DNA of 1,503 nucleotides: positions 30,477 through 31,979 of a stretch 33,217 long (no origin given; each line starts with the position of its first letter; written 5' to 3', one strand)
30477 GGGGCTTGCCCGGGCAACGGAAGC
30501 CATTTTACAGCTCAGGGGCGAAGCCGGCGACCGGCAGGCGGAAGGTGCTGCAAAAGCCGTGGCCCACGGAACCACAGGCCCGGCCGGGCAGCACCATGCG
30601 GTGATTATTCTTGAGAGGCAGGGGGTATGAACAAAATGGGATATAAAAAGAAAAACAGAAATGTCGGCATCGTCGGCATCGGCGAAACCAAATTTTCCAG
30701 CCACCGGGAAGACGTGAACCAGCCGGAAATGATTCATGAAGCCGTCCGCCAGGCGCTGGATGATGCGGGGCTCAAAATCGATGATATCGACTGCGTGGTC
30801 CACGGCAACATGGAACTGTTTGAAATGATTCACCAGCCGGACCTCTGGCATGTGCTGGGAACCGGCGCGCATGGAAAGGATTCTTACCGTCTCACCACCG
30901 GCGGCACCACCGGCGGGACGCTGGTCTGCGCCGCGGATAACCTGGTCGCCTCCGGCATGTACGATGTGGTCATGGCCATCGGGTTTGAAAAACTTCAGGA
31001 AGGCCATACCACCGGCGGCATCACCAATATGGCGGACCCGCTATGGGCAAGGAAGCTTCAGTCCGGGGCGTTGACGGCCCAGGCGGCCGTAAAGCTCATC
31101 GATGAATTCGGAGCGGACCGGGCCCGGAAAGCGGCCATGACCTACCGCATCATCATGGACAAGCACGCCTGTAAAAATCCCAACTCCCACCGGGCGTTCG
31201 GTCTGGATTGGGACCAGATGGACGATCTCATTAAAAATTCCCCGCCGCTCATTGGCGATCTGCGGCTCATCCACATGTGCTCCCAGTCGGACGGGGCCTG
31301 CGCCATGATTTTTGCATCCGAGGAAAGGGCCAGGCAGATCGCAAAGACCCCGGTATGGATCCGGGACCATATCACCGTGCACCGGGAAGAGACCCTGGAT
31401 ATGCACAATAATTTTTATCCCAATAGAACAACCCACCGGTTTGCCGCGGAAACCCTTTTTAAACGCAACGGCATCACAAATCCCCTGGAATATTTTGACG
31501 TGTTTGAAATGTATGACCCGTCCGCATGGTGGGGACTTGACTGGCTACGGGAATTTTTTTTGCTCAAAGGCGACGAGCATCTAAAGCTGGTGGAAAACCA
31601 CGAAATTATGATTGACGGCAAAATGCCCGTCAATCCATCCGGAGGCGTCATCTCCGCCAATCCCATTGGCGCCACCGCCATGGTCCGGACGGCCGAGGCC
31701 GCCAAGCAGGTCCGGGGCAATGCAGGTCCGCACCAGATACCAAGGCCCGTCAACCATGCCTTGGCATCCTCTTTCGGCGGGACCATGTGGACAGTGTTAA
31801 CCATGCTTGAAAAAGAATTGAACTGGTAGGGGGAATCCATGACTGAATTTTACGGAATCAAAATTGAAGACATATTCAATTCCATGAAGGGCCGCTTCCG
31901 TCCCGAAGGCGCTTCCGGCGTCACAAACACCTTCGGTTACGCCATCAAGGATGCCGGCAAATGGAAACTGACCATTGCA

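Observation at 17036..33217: Locus-level hypothesis: a C-C lyase pathway like steroid side-chain cleavage, for a bulky lipid-CoA, in an anaerobe-like genome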

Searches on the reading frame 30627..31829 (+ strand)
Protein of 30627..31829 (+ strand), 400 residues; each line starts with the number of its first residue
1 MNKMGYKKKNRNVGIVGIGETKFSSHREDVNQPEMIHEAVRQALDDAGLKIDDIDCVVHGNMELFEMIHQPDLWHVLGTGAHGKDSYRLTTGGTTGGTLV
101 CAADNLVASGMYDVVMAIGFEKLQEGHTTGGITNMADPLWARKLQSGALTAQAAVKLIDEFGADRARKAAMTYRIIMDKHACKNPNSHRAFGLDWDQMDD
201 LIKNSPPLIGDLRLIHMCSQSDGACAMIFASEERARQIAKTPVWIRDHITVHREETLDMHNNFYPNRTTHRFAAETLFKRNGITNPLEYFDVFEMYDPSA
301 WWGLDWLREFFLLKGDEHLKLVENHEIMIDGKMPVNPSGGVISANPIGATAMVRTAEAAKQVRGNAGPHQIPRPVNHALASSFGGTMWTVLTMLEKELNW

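Call 5: search_protein_families(library=pfam, proteins=[window:30627-31829:+])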
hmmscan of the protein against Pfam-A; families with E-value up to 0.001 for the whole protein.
window:30627-31829:+ (400 aa): 2 families
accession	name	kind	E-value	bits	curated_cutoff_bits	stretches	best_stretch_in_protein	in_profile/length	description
PF22691.2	Thiolase_C_1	-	1.3e-22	80.5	28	1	267-393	17-140/144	Thiolase C-terminal domain-like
PF00108.29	Thiolase_N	-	1.1e-07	32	26.4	1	14-137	2-129/260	Thiolase, N-terminal domain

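Call 8: search_protein_families(library=ncbifam, proteins=[window:30627-31829:+], max_evalue=0.00001)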
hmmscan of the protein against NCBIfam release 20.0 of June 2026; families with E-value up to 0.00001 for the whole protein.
window:30627-31829:+ (400 aa): 19 families
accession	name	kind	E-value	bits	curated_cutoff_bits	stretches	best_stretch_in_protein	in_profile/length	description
NF006180.0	PRK08313.1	subfamily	1.3e-78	264.6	514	1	10-387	3-374/389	thiolase domain-containing protein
NF004721.0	PRK06065.1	equivalog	1.2e-51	175.9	455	1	8-389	7-385/393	thiolase domain-containing protein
NF004720.0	PRK06064.1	subfamily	1.2e-50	172.4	420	1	11-392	2-382/389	thiolase domain-containing protein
NF004810.0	PRK06157.1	equivalog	7.8e-40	137.2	403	1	10-387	6-385/400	acetyl-CoA acetyltransferase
NF006102.0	PRK08256.1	subfamily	6.6e-37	127.5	436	1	11-396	3-392/394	lipid-transfer protein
NF004982.0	PRK06365.1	equivalog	6.9e-37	127.5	695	2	5-246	10-251/430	thiolase domain-containing protein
NF053570.1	AcCoTHIOL_METTL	equivalog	1.5e-35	122.8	600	1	11-391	2-377/385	acetyl-CoA acetyltransferase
NF009228.0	PRK12578.1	subfamily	3e-35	121.6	485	1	10-388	2-378/387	thiolase domain-containing protein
NF004722.0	PRK06066.1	equivalog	1.8e-33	116.1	516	1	11-385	4-372/385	thiolase domain-containing protein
NF004715.0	PRK06059.1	equivalog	3.8e-31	108.5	424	1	10-372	3-376/399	lipid-transfer protein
NF005892.0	PRK07855.1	subfamily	6.1e-31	107.6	469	1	12-367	7-363/390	lipid-transfer protein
NF004811.0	PRK06158.1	subfamily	2.9e-28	98.9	421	1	11-392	8-375/384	acetyl-CoA acetyltransferase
NF005704.0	PRK07516.1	subfamily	2e-26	92.9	412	1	12-379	3-370/389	thiolase domain-containing protein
NF004936.0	PRK06289.1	equivalog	7.9e-26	90.8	375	1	13-393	5-399/405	acetyl-CoA acetyltransferase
NF053628.1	BnzsclthlBbsBGT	equivalog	3.8e-19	68.8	750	1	8-385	2-370/389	benzoylsuccinyl-CoA thiolase subunit BbsB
NF005924.0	PRK07937.1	subfamily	4e-18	66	419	1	109-257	100-240/353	lipid-transfer protein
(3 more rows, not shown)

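Call 10: search_solved_structures(query=window:30627-31829:+, max_evalue=0.00001, show_alignments=2)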
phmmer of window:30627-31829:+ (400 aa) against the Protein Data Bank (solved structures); distinct sequences matched with E-value up to 0.00001: 17.
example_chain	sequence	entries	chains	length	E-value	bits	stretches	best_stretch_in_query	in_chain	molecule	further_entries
6hsj_A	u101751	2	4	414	4.4e-28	101.6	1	12-383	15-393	SCP2-thiolase (type-1)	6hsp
6hrv_A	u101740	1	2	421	4.7e-28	101.5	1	12-383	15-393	SCP2-thiolase (type-1)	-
6esq_A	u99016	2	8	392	9.1e-25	90.7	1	11-392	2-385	acetoacetyl-CoA thiolase | Acetyl-CoA acetyltransferase thiolase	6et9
7yvy_A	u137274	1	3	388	3.3e-24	88.9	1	13-390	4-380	Acetyl-CoA acetyltransferase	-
4yzo_A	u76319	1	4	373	3.3e-20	75.7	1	13-381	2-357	Putative acyl-CoA acyltransferase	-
7pxp_C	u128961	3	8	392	8e-18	67.8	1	8-391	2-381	Benzoylsuccinyl-CoA thiolase subunit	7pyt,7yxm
6ok1_A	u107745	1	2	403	5.3e-12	48.7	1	14-380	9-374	Lipid-transfer protein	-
4u4e_A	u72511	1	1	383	7.6e-10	41.6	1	15-385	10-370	Thiolase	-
4bia_A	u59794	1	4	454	1e-09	41.2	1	33-393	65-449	3-KETOACYL-COA THIOLASE, PUTATIVE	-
9myr_A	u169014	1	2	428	1.1e-09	41.1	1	2-387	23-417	Nonspecific lipid-transfer protein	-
4bi9_A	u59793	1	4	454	1.8e-09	40.3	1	33-393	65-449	3-KETOACYL-COA THIOLASE, PUTATIVE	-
3zbl_A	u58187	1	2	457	2.4e-09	39.9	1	86-386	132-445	3-KETOACYL-COA THIOLASE-LIKE PROTEIN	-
3zbk_A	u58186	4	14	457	2.5e-09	39.9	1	86-386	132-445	3-KETOACYL-COA THIOLASE-LIKE PROTEIN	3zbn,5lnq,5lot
3zbg_A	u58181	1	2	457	5.1e-09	38.8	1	87-386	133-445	3-KETOACYL-COA THIOLASE-LIKE PROTEIN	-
5m3k_C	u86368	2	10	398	4.7e-07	32.4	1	13-367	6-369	2,4-diacetylphloroglucinol biosynthesis protein PhlC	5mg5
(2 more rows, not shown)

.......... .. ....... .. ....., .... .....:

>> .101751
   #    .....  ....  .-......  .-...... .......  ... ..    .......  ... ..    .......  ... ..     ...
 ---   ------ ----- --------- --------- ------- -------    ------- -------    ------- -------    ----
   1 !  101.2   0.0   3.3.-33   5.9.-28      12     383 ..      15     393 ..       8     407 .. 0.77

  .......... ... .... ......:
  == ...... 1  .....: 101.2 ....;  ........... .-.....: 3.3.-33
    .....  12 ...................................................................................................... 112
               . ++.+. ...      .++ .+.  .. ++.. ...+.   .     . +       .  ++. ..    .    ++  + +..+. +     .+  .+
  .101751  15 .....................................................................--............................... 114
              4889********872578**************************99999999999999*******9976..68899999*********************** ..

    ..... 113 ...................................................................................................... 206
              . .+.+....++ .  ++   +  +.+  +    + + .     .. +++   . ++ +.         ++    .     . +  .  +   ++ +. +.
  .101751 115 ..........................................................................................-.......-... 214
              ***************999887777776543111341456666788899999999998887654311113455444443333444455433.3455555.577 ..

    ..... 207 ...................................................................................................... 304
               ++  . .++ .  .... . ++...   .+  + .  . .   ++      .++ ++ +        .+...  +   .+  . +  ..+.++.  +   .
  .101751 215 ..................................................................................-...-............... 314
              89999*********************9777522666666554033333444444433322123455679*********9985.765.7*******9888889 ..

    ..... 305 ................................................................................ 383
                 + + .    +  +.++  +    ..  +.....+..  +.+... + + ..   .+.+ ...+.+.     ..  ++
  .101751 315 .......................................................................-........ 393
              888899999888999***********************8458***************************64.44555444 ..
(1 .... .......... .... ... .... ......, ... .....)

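Call 41: search_dna_similar(query=window:30627-31829:+, collection=plasmids, mode=protein, max_rows=25, max_evalue=1e-20)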
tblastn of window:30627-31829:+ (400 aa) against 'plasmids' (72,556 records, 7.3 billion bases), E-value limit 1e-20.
Records with a match: 22; places in all: 23; records where one place covers at least 80% of the query: 22.
Best place of each record, by identity: <60% 22.
By first word of the organism name: Streptomyces 5; Cupriavidus 2; Natrinema 2; Halomarina 2; Halorientalis 2; Rhodococcus 1; Nocardia 1; Nonomuraea 1; Tsukamurella 1; Simplicispira 1; and 4 more.
By predicted mobility (MOB-suite, as given by PLSDB): non-mobilizable 20; mobilizable 1; conjugative 1.
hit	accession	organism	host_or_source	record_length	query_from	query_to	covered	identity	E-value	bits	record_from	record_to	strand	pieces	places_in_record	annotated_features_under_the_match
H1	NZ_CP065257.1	Streptomyces clavuligerus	cell culture,lab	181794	13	390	95%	35.9%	4e-54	200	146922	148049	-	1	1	thiolase domain-containing protein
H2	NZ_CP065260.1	Streptomyces clavuligerus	cell culture,lab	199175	13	390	95%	35.9%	4e-54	200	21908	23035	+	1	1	thiolase domain-containing protein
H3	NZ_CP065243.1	Streptomyces clavuligerus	cell culture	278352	13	390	95%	35.9%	4e-54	200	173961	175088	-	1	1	thiolase domain-containing protein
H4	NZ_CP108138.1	Streptomyces sp. NBC_00184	-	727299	13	390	95%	35.1%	6e-46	176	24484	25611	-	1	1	thiolase domain-containing protein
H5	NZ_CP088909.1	Rhodococcus qingshengii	cell culture,forest soil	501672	15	385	93%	35.1%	4e-51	191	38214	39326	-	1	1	thiolase domain-containing protein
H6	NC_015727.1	Cupriavidus necator N-1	soil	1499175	10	397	97%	33.3%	5e-53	197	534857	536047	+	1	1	record has no annotation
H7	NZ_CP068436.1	Cupriavidus necator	heavy metal containmented soil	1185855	13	397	96%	33.3%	7e-53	196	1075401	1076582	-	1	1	none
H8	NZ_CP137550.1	Streptomyces sp. N50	Selaginella tamariscina,cell ...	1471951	2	390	97%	32.9%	2e-41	163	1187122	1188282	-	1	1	record has no annotation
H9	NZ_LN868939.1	Nocardia farcinica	not known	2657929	15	390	94%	33.4%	1e-39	158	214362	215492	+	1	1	none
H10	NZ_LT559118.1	Nonomuraea gerenzanensis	-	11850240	15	390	94%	32.3%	3e-46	177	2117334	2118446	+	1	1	none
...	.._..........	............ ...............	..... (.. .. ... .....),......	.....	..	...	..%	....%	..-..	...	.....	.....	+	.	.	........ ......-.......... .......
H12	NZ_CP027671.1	Simplicispira suum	cell culture,Dust collector of pigpen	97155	8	385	95%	31.0%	2e-31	134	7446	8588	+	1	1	thiolase family protein (x2)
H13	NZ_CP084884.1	Natrinema zhouii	pure culture,Salt mine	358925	8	398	98%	28.2%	4e-22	105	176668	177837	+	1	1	thiolase domain-containing protein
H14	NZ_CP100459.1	Halomarina sp. BND7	cell culture,sediment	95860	7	374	92%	29.2%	7e-25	114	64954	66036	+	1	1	3-ketoacyl-CoA thiolase | hypothetical protein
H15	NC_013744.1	Haloterrigena turkmenica DSM 5511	-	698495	8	387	95%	28.1%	1e-24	113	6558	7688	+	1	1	thiolase family protein (x2)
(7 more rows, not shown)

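Call 42: get_annotated_region(hit=H5, flank=9000)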
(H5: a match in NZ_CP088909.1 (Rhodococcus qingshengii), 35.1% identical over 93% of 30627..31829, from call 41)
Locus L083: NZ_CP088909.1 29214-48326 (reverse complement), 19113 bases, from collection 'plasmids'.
description: Rhodococcus qingshengii strain VT6 plasmid pLP1, complete sequence
organism: Rhodococcus qingshengii (NCBI taxid 334542)
taxonomy: Bacteria; Actinomycetota; Actinomycetes; Mycobacteriales; Nocardiaceae; Rhodococcus; Rhodococcus qingshengii
host: -; source: cell culture,forest soil; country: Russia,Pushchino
typing (MOB-suite, as given by PLSDB): mobilizable; relaxase MOBP
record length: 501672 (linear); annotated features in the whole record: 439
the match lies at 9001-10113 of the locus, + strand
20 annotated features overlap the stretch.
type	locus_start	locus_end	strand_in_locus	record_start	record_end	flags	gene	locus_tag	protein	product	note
CDS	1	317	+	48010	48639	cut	-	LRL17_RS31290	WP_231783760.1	TetR/AcrR family transcriptional regulator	-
CDS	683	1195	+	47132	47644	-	-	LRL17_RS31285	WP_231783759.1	flavin reductase family protein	-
CDS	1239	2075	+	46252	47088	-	-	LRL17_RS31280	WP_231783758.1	mycofactocin-coupled SDR family oxidoreductase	-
CDS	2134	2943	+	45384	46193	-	-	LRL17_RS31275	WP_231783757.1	mycofactocin-coupled SDR family oxidoreductase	-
CDS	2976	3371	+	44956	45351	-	-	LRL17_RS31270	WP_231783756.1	SRPBCC family protein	-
CDS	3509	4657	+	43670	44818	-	-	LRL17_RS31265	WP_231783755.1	acetyl-CoA C-acetyltransferase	-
CDS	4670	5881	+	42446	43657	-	-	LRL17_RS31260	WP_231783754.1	acyl-CoA dehydrogenase family protein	-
CDS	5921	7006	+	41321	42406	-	-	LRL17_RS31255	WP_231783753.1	acyl-CoA dehydrogenase family protein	-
CDS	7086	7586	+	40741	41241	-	-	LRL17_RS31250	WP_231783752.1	MaoC family dehydratase N-terminal domain-containing protein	-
CDS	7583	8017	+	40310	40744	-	-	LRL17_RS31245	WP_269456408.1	MaoC/PaaZ C-terminal domain-containing protein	-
CDS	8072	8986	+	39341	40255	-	-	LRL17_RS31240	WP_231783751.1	hypothetical protein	-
CDS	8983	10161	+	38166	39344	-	-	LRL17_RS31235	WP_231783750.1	thiolase domain-containing protein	-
CDS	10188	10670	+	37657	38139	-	-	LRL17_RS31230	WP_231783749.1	Zn-ribbon domain-containing OB-fold protein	-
CDS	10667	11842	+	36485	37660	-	-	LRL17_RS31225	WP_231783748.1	CaiB/BaiF CoA-transferase family protein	-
CDS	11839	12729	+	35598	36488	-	-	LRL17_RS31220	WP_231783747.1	SDR family NAD(P)-dependent oxidoreductase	-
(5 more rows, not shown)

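Call 43: get_annotated_region(hit=H1, flank=8000)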
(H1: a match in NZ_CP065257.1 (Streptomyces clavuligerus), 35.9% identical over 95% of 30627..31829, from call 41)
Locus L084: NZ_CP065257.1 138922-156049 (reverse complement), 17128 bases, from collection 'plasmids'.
description: Streptomyces clavuligerus strain F1D10 plasmid pF1D10B, complete sequence
organism: Streptomyces clavuligerus (NCBI taxid 1901)
taxonomy: Bacteria; Actinomycetota; Actinomycetes; Kitasatosporales; Streptomycetaceae; Streptomyces; Streptomyces clavuligerus
host: -; source: cell culture,lab; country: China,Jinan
typing (MOB-suite, as given by PLSDB): non-mobilizable
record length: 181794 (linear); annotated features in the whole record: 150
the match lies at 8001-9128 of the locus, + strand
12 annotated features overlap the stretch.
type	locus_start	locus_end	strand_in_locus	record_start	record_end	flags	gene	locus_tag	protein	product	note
CDS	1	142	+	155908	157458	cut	-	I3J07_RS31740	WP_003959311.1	acyl-CoA synthetase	-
CDS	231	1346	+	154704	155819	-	-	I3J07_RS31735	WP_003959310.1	ionic transporter y4hA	-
CDS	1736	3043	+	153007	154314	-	-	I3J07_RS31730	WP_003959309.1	alpha/beta hydrolase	-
CDS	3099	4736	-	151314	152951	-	-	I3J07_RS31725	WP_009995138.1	acyl-CoA synthetase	-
CDS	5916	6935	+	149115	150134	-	-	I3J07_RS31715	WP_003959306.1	OB-fold nucleic acid binding domain-containing protein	-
CDS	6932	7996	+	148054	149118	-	-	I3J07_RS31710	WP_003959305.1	thiolase domain-containing protein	-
CDS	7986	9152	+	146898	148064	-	-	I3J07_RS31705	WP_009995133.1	thiolase domain-containing protein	-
CDS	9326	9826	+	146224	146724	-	-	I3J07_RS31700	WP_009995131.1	hypothetical protein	-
CDS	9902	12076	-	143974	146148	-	-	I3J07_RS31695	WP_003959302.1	terpene synthase family protein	GO:0046246 - terpene biosynthetic process [Evidence IEA]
CDS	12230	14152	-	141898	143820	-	-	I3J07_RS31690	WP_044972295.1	N-acetylmuramoyl-L-alanine amidase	GO:0009253 - peptidoglycan catabolic process [Evidence IEA]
CDS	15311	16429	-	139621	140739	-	-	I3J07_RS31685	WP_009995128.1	aminoglycoside phosphotransferase family protein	GO:0016310 - phosphorylation [Evidence IEA]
CDS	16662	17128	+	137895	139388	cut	-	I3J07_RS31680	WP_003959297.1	hypothetical protein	-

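Call 48: search_protein_families(library=ncbifam, proteins=[L084:5916-6935:+, L084:6932-7996:+, L084:7986-9152:+, L083:8983-10161:+], max_evalue=1e-20)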
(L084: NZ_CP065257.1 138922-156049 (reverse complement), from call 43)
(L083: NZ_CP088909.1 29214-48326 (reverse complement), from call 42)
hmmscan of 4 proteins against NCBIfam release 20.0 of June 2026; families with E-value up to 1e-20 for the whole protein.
L084:5916-6935:+ (339 aa): 0 families

L084:6932-7996:+ (354 aa): 2 families
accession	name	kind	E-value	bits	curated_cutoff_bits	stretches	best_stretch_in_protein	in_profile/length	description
NF005924.0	PRK07937.1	subfamily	2.8e-165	549.9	419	1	6-350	3-352/353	lipid-transfer protein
NF006180.0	PRK08313.1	subfamily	8e-23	80.9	514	0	6-285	4-297/389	thiolase domain-containing protein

L084:7986-9152:+ (388 aa): 17 families
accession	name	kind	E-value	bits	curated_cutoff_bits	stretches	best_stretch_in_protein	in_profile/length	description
NF006180.0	PRK08313.1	subfamily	6.9e-215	713.2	514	1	2-386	2-387/389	thiolase domain-containing protein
NF004721.0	PRK06065.1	equivalog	1.4e-65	221.7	455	1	4-370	10-380/393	thiolase domain-containing protein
NF004720.0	PRK06064.1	subfamily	1.4e-52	178.7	420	1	5-373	3-377/389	thiolase domain-containing protein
NF004810.0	PRK06157.1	equivalog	1.2e-50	172.9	403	1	4-372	7-384/400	acetyl-CoA acetyltransferase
NF006102.0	PRK08256.1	subfamily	3.2e-47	161.5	436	1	4-373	3-383/394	lipid-transfer protein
NF004982.0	PRK06365.1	equivalog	7.5e-44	150.5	695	1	4-221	16-237/430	thiolase domain-containing protein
NF004811.0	PRK06158.1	subfamily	2.4e-43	148.6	421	1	6-372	10-369/384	acetyl-CoA acetyltransferase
NF009228.0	PRK12578.1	subfamily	7.5e-41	140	485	1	6-375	5-379/387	thiolase domain-containing protein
NF005704.0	PRK07516.1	subfamily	1.5e-40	139.4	412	1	6-371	4-375/389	thiolase domain-containing protein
NF005892.0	PRK07855.1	subfamily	9.9e-40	136.6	469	1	5-365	7-373/390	lipid-transfer protein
NF004722.0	PRK06066.1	equivalog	1.6e-37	129.5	516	1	4-369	4-370/385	thiolase domain-containing protein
NF004715.0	PRK06059.1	equivalog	4.4e-37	128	424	0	261-370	279-387/399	lipid-transfer protein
NF053570.1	AcCoTHIOL_METTL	equivalog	3.4e-35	121.6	600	1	6-378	4-378/385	acetyl-CoA acetyltransferase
NF006010.0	PRK08142.1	subfamily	1e-29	103.5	462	1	18-371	18-372/388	thiolase domain-containing protein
NF053628.1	BnzsclthlBbsBGT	equivalog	9.3e-29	100.4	750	1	6-373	7-372/389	benzoylsuccinyl-CoA thiolase subunit BbsB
NF005924.0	PRK07937.1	subfamily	5.9e-24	85.2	419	1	5-371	4-338/353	lipid-transfer protein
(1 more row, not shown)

L083:8983-10161:+ (392 aa): 17 families
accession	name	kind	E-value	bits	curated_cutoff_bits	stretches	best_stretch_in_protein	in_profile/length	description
NF006180.0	PRK08313.1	subfamily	3.2e-112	375.2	514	1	2-390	3-385/389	thiolase domain-containing protein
NF004721.0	PRK06065.1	equivalog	6e-82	275.6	455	1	3-387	10-391/393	thiolase domain-containing protein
NF004720.0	PRK06064.1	subfamily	1.4e-73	247.9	420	1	4-389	3-387/389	thiolase domain-containing protein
NF004810.0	PRK06157.1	equivalog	2.2e-64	218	403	1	3-388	7-396/400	acetyl-CoA acetyltransferase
NF009228.0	PRK12578.1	subfamily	1e-58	198.8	485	1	1-387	1-385/387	thiolase domain-containing protein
NF004982.0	PRK06365.1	equivalog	2.6e-57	194.8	695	1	7-388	20-427/430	thiolase domain-containing protein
NF005704.0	PRK07516.1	subfamily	4.5e-52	177.3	412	1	3-378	2-376/389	thiolase domain-containing protein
NF053570.1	AcCoTHIOL_METTL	equivalog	1.7e-51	175.3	600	1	5-388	4-382/385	acetyl-CoA acetyltransferase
NF004722.0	PRK06066.1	equivalog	4e-51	174.2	516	1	3-380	4-375/385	thiolase domain-containing protein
NF006102.0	PRK08256.1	subfamily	5.5e-50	170.6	436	1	1-376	1-380/394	lipid-transfer protein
NF004811.0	PRK06158.1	subfamily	1.1e-49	169.5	421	1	4-390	9-381/384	acetyl-CoA acetyltransferase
NF004715.0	PRK06059.1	equivalog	2.2e-45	155.3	424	1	4-376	5-387/399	lipid-transfer protein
NF005892.0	PRK07855.1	subfamily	3e-41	141.6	469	1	2-378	5-380/390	lipid-transfer protein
NF004936.0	PRK06289.1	equivalog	1.4e-39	136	375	1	2-378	2-392/405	acetyl-CoA acetyltransferase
NF053628.1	BnzsclthlBbsBGT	equivalog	1.2e-34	119.8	750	1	6-377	8-370/389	benzoylsuccinyl-CoA thiolase subunit BbsB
NF005924.0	PRK07937.1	subfamily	7.5e-27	94.7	419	1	3-359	3-327/353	lipid-transfer protein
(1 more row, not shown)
